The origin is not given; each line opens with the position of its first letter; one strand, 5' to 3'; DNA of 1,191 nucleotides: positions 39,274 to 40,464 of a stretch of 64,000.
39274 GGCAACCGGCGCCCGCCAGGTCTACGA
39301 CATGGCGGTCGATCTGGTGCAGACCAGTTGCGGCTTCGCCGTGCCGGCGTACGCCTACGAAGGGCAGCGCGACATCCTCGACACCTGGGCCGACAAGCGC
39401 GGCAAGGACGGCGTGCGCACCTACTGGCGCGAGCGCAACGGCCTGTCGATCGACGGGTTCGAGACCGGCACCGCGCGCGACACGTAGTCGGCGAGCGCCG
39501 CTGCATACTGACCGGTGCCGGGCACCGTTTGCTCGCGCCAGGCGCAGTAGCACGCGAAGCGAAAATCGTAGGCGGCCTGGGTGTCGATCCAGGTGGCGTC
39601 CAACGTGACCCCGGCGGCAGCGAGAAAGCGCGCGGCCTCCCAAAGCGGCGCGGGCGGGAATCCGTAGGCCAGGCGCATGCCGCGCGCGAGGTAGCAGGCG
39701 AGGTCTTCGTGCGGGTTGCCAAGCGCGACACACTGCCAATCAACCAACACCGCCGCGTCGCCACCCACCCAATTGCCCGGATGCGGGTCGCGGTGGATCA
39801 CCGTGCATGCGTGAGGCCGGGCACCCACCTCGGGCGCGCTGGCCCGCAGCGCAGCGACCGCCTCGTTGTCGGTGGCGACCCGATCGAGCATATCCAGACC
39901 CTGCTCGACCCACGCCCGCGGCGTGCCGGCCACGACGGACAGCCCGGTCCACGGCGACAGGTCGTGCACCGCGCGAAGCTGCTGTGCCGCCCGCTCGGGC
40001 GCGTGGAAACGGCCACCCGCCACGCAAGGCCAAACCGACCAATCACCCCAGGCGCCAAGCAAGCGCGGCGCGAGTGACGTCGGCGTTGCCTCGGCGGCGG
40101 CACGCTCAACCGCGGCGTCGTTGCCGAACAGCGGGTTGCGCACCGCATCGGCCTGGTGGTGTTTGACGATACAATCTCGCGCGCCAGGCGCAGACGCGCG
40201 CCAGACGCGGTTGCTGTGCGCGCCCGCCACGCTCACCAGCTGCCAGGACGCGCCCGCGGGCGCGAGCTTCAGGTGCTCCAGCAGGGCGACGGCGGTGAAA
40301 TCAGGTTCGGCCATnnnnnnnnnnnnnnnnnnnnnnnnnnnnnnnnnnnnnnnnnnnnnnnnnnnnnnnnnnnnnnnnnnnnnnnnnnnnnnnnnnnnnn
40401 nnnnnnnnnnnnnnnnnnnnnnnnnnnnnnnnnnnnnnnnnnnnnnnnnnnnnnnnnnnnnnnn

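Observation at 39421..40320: APH-family kinase between cobB and cbiD: candidate BluE-type L-threonine kinase; its start codon abuts cbiD's start back-to-back (CATATG)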

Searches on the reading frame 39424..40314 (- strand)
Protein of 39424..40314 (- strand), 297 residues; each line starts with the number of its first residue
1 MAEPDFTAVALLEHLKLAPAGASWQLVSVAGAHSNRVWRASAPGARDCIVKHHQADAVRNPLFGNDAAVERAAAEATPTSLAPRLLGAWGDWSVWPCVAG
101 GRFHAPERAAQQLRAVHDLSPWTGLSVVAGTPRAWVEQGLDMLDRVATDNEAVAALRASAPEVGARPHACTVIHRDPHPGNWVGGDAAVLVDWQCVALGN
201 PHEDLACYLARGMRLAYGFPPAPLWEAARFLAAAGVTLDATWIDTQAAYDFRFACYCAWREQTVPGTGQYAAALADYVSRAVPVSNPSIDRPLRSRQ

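Call 4: search_protein_families(library=pfam, proteins=[window:39424-40314:-], max_evalue=0.01)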
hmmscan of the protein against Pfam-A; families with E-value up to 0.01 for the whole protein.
window:39424-40314:- (297 aa): 1 family
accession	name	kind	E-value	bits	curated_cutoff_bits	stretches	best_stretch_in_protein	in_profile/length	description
PF01636.29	APH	-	2.8e-11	44.1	23.2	1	29-214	5-211/239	Phosphotransferase enzyme family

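Call 5: search_protein_families(library=ncbifam, proteins=[window:39424-40314:-], max_evalue=0.01)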
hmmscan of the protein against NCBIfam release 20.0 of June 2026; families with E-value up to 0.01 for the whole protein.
window:39424-40314:- (297 aa): 2 families
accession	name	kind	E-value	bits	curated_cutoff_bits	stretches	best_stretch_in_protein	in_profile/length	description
NF000029.2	APH_9_Ib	exception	5.8e-06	25.5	675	1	144-207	200-257/330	aminoglycoside O-phosphotransferase APH(9)-Ib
NF046102.1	CellCycRegCcrZ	equivalog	0.0085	15.5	400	0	151-210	136-195/260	cell cycle regulator CcrZ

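Call 7: find_homologous_proteins(query=window:39424-40314:-)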
Query window:39424-40314:- (297 aa): 5 proteins with E <= 0.001 among 8000 candidates.
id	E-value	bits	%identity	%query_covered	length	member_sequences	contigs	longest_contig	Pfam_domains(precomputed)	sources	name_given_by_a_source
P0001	2.4e-198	676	100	100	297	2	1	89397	PF01636.30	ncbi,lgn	ncbi:MAG: phosphotransferase [Pseudomonadota bacterium]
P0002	1.2e-124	434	65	100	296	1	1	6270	PF01636.30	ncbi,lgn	ncbi:MAG: phosphotransferase [Pseudomonadota bacterium]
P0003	9.1e-109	382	61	100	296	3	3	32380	PF01636.30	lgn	-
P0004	3.4e-101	357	59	100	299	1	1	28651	PF01636.30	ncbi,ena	-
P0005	8.5e-98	345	57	100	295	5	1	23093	PF01636.30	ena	-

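Call 18: search_protein_representatives(alignment_id=A1)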
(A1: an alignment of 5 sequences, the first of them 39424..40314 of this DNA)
Query: 5 sequences, 296 profile positions. Proteins with E-value up to 0.001 (for the whole library): 397; up to 1e-10: 293; up to 1e-30: 3. The best 150 are listed.
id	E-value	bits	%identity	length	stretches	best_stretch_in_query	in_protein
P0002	7.6e-165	563.7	-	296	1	1-296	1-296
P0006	1.5e-35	139.2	-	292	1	12-266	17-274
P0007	4.4e-32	127.8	-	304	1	26-264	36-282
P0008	2.1e-30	122.3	-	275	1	25-273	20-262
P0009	2.1e-30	122.3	-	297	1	5-261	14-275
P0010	5.3e-30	121.0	-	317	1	26-266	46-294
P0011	5.6e-30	120.9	-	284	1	27-274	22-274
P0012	7.3e-30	120.6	-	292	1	16-265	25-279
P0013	1.1e-29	120.0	-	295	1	27-271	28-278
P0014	1.1e-28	116.8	-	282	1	16-271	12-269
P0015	3.5e-28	115.1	-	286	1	10-266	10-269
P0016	8.3e-28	113.8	-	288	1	18-275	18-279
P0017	8.7e-28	113.8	-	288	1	17-278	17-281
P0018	1.2e-27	113.3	-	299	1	8-265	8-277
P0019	1.4e-27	113.0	-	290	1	12-274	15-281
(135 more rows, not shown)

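Call 21: find_encoding_contigs(protein=P0002, flank=8000, max_places=3)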
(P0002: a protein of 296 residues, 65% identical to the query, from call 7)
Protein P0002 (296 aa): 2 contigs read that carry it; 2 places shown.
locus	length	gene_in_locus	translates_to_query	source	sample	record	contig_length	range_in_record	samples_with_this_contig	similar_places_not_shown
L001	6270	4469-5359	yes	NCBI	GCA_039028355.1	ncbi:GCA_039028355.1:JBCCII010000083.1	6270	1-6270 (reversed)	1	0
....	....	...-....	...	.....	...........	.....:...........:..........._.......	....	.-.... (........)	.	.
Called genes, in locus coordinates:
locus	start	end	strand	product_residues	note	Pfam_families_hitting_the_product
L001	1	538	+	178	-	?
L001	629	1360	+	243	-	PF13578:Methyltransf_24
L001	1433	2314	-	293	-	PF05425:CopD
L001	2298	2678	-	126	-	PF04234:CopC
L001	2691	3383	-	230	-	PF02571:CbiJ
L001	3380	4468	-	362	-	PF01888:CbiD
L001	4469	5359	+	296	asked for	PF01636:APH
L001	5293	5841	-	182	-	PF01243:PNPOx_N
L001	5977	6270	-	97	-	PF07685:GATase_3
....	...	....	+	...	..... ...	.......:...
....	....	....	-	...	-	?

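Call 22: find_encoding_contigs(protein=P0003, flank=8000, max_places=3)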
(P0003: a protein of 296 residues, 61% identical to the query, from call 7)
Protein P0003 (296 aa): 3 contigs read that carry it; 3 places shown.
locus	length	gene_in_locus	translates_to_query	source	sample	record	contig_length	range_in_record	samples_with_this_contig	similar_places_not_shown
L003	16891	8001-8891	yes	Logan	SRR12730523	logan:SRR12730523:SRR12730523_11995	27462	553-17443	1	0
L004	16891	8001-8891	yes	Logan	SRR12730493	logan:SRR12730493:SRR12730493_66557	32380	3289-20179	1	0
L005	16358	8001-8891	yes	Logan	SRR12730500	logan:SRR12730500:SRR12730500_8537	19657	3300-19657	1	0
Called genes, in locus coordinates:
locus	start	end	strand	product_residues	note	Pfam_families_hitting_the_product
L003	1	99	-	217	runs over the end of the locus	?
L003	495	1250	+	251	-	PF05050:Methyltransf_21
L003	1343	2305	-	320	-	-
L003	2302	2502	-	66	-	-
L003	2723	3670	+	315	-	PF00535:Glycos_transf_2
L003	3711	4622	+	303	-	PF13524:Glyco_trans_1_2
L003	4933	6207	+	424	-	PF04932:Wzy_C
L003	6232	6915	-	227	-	PF02571:CbiJ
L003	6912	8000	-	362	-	PF01888:CbiD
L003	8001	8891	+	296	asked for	PF01636:APH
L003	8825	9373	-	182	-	PF01243:PNPOx_N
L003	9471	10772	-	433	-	PF01656:CbiA, PF13500:AAA_26 (faint), PF07685:GATase_3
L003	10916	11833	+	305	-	PF03186:CobD_Cbib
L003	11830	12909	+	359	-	PF00155:Aminotran_1_2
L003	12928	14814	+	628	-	PF03600:CitMHS, PF02080:TrkA_C (weak), PF00939:Na_sulph_symp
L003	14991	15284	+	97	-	-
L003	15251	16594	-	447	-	PF00557:Peptidase_M24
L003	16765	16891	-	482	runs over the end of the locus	PF13241:NAD_binding_7, PF14824:Sirohm_synth_M, PF10414:CysG_dimeriser, PF00590:TP_methylase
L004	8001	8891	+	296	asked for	PF01636:APH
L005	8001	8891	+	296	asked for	PF01636:APH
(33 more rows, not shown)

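Call 23: list_cluster_members(proteins=[P0006, P0007, P0008, P0009, P0010, P0011, P0012, P0013, P0014, P0015])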
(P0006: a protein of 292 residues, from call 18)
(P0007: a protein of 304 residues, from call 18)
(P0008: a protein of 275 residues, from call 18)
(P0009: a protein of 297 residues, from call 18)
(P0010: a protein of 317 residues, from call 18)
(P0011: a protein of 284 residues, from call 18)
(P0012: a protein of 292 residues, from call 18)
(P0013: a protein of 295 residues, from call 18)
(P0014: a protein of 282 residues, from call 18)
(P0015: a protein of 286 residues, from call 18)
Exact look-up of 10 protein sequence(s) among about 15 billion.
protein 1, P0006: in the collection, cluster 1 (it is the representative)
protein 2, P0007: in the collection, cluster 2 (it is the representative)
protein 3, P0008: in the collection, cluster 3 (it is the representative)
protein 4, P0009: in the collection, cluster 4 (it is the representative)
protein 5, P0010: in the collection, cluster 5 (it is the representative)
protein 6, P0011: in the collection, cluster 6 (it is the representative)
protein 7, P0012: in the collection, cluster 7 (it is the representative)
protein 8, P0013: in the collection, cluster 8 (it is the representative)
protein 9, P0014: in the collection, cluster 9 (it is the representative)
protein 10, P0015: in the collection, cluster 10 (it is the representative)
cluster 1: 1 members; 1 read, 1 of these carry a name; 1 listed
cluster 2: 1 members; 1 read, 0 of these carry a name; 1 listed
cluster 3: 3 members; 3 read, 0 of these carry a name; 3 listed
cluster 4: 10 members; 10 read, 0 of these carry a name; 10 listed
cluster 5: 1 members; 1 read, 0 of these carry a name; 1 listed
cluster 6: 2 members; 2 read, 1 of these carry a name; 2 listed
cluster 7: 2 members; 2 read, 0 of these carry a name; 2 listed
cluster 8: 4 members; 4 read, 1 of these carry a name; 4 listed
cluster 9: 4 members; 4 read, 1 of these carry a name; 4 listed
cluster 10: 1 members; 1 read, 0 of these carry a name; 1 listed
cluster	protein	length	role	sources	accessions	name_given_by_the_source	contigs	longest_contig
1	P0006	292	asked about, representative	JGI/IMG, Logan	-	hypothetical protein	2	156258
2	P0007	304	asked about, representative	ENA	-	-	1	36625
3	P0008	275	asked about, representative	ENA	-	-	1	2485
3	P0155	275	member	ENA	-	-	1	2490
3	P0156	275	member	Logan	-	-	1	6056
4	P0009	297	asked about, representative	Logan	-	-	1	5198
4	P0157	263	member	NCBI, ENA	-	-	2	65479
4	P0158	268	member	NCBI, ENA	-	-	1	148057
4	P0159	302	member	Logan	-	-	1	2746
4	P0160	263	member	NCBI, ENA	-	-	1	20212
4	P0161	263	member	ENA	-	-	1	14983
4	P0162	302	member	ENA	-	-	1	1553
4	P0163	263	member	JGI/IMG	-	-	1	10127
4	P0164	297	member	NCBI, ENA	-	-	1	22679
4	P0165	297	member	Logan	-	-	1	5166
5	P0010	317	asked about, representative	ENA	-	-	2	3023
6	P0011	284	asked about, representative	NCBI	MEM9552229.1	MAG: phosphotransferase [Pseudomonadota bacterium]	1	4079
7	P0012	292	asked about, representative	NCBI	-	-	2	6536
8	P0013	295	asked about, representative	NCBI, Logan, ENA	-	-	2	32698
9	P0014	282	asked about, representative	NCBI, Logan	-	-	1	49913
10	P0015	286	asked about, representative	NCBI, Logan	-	-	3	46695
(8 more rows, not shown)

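Call 25: find_encoding_contigs(protein=P0001, flank=10000, max_places=2)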
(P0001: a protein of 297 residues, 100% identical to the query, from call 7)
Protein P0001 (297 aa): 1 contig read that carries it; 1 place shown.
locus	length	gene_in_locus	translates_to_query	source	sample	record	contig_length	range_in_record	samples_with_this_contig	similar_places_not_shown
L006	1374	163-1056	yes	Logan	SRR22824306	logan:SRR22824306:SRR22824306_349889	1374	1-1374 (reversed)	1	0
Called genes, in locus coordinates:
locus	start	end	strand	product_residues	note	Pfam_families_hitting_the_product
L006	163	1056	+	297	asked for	PF01636:APH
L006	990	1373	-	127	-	?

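Call 26: find_encoding_contigs(protein=P0004, flank=10000, max_places=2)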
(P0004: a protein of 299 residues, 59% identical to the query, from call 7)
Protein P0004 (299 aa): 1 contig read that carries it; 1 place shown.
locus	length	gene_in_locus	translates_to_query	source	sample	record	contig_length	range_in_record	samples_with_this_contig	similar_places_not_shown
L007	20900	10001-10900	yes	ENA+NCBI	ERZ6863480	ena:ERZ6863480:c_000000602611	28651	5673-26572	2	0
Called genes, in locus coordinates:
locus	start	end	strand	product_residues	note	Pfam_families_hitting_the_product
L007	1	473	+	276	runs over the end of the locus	PF00892:EamA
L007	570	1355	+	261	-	PF00378:ECH_1, PF16113:ECH_2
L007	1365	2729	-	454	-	-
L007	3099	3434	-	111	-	PF03992:ABM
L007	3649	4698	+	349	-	PF13379:NMT1_2 (faint), PF09084:NMT1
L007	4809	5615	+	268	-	PF00005:ABC_tran, PF13304:AAA_21 (faint)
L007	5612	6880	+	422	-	PF17963:Big_9 (faint), PF00528:BPD_transp_1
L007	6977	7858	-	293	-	PF05425:CopD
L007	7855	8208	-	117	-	PF04234:CopC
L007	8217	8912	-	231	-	PF02571:CbiJ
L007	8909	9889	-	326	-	PF01888:CbiD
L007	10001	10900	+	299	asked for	PF01636:APH (weak)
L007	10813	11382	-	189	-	PF01243:PNPOx_N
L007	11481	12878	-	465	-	PF01656:CbiA, PF13500:AAA_26 (weak), PF07685:GATase_3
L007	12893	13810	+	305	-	PF03186:CobD_Cbib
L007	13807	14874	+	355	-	PF00155:Aminotran_1_2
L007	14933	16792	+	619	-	PF03600:CitMHS, PF02080:TrkA_C, PF00939:Na_sulph_symp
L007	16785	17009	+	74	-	-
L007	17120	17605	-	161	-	PF22381:Staph_reg_Sar_Rot (weak), PF01978:TrmB (weak), PF01047:MarR, PF12802:MarR_2, PF13463:HTH_27 (weak)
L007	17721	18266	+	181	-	PF04290:DctQ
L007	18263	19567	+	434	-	PF06808:DctM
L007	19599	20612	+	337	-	PF03480:DctP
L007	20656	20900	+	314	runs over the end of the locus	-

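Call 27: find_encoding_contigs(protein=P0005, flank=10000, max_places=2)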
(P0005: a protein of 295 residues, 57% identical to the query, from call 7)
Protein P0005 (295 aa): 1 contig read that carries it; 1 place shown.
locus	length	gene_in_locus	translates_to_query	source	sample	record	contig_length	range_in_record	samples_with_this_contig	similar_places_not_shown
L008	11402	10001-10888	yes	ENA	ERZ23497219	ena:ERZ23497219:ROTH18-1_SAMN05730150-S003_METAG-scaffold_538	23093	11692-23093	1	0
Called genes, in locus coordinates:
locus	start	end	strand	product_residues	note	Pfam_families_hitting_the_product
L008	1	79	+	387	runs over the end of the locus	PF02515:CoA_transf_3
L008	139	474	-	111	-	PF03992:ABM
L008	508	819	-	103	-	PF07978:NIPSNAP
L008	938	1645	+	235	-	PF25213:HVO_A0261_N (weak), PF12840:HTH_20 (weak), PF13545:HTH_Crp_2 (weak), PF01022:HTH_5 (weak), PF01978:TrmB (weak), PF12802:MarR_2 (weak)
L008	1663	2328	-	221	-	PF12697:Abhydrolase_6, PF00975:Thioesterase, PF00561:Abhydrolase_1, PF12146:Hydrolase_4 (weak), PF20408:Abhydrolase_11 (faint)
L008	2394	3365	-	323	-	PF02311:AraC_binding (faint), PF00190:Cupin_1 (faint), PF07883:Cupin_2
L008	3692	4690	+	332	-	PF09084:NMT1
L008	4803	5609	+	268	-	PF00005:ABC_tran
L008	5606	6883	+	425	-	PF17963:Big_9 (faint), PF00528:BPD_transp_1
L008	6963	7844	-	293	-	PF05425:CopD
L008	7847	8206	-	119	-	PF04234:CopC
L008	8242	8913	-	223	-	PF02571:CbiJ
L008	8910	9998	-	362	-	PF01888:CbiD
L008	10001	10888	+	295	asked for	PF01636:APH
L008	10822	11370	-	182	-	PF01243:PNPOx_N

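Call 37: find_related_loci(query=A2, collection=genome_contigs, flank=10000)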
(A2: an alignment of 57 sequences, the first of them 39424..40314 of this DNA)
Query A2 (297 aa) in genome_contigs; peptide patterns used: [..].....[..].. (x = any residue, [..] = any of these).
600 stretches matched a pattern (row limit reached: there are more); 579 encode a relative of the query (tblastn E <= 1e-3); the best 80 are kept; 80 distinct loci.
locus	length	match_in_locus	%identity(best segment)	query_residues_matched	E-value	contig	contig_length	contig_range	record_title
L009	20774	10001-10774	35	17-273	5e-29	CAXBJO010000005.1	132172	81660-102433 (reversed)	MAG TPA_asm: uncultured Rhodobacterales bacterium isolate ERR2762122_concoct_32 genome assembly, contig: ERZ3421826.283,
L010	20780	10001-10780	33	16-274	2e-26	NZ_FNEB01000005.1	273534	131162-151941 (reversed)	Lutimaribacter saemankumensis strain DSM 28010, whole genome shotgun sequence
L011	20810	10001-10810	36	11-279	2e-26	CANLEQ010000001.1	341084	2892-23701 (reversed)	uncultured Rhodobacteraceae bacterium isolate 2-511A.fasta genome assembly, contig: NODE_1, whole genome shotgun sequenc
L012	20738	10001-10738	35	17-260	5e-26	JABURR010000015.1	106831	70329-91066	MAG: Rhodobacteraceae bacterium isolate Bin_6 NODE_66_length_106831_cov_29.2975, whole genome shotgun sequence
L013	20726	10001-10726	35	25-261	1e-25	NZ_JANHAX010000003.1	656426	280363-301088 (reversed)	Marimonas arenosa strain KCTC 52189 NODE_3_length_656426_cov_112.528363, whole genome shotgun sequence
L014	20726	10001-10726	33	21-260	4e-25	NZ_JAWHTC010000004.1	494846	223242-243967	Aliisedimentitalea sp. MJ-SS2 NODE_4_length_494846_cov_316.820922, whole genome shotgun sequence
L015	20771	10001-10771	36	17-272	5e-25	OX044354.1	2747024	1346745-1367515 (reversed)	MAG: uncultured Amylibacter sp. isolate Z_MB383 genome assembly, chromosome: Z_MB383_contig-1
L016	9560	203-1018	34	28-294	4e-25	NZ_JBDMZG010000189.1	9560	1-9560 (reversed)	MAG: Pacificibacter sp. isolate SCSW1.bin.29 k97_564563, whole genome shotgun sequence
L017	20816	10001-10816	33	3-273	7e-25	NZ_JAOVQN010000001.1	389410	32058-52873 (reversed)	Ruegeria marisflavi strain WL0004 NODE_1_length_389410_cov_136.964270, whole genome shotgun sequence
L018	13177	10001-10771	34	19-273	1e-24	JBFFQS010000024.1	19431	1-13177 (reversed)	MAG: Amylibacter sp. isolate Mix_mud20.2022.06.39 k141_669331_length_19431_cov_18.9806, whole genome shotgun sequence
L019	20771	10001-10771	31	9-262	2e-24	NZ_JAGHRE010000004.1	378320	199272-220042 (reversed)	Tropicibacter sp. R16_0 NODE_4_length_378320_cov_21.648470, whole genome shotgun sequence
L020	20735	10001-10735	32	20-262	5e-24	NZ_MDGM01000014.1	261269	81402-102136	Paramylibacter kogurei strain 4G11 scaffold7_cov3261_read232, whole genome shotgun sequence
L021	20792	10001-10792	32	16-274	7e-24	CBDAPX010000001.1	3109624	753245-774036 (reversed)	MAG: Paracoccaceae bacterium isolate 350b2efe-0a6b-4517-9abd-7d936c5c7035 genome assembly, contig: contig_1, whole genom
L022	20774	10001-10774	35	20-274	1e-23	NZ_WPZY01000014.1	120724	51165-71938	Ruegeria sp. HKCCD8929 NODE_14, whole genome shotgun sequence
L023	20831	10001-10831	32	4-274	1e-23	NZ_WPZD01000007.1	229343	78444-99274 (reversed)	Ruegeria sp. HKCCD7239 NODE_7, whole genome shotgun sequence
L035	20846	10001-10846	33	8-297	1e-22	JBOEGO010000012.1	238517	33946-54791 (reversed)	MAG: Paracoccaceae bacterium isolate PBSAalp7 PBSAd_contig_448, whole genome shotgun sequence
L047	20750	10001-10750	30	28-274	7e-22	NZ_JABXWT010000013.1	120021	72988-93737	Ruegeria haliotis strain B1Z28 NODE_13_length_120021_cov_1412.960723, whole genome shotgun sequence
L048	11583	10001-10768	34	19-274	8e-22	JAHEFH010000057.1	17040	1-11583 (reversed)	MAG: Rhodobacteraceae bacterium isolate Ww314 NODE_6591_length_17040_cov_7.967256, whole genome shotgun sequence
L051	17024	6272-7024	33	12-265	1e-21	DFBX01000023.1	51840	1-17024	MAG TPA_asm: Rhodobacteraceae bacterium UBA3069 UBA3069_contig_5703, whole genome shotgun sequence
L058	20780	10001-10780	32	10-263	3e-21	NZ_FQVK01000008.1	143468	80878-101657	Ruegeria intermedia strain DSM 29341, whole genome shotgun sequence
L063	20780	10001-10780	33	1-260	6e-21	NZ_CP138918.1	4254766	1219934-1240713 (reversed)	Thalassobius sp. MITS945101 chromosome, complete genome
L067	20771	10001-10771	31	20-273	7e-21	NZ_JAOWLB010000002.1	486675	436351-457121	Ruegeria aquimaris strain XHP0148 NODE_2_length_486675_cov_112.301668, whole genome shotgun sequence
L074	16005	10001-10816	31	5-274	1e-20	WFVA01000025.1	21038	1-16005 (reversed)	MAG: Albidovulum sp. isolate S140_23 k151_177647, whole genome shotgun sequence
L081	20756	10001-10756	29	23-274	2e-20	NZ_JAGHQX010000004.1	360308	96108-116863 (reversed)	Shimia sp. R10_1 NODE_4_length_360308_cov_33.431897, whole genome shotgun sequence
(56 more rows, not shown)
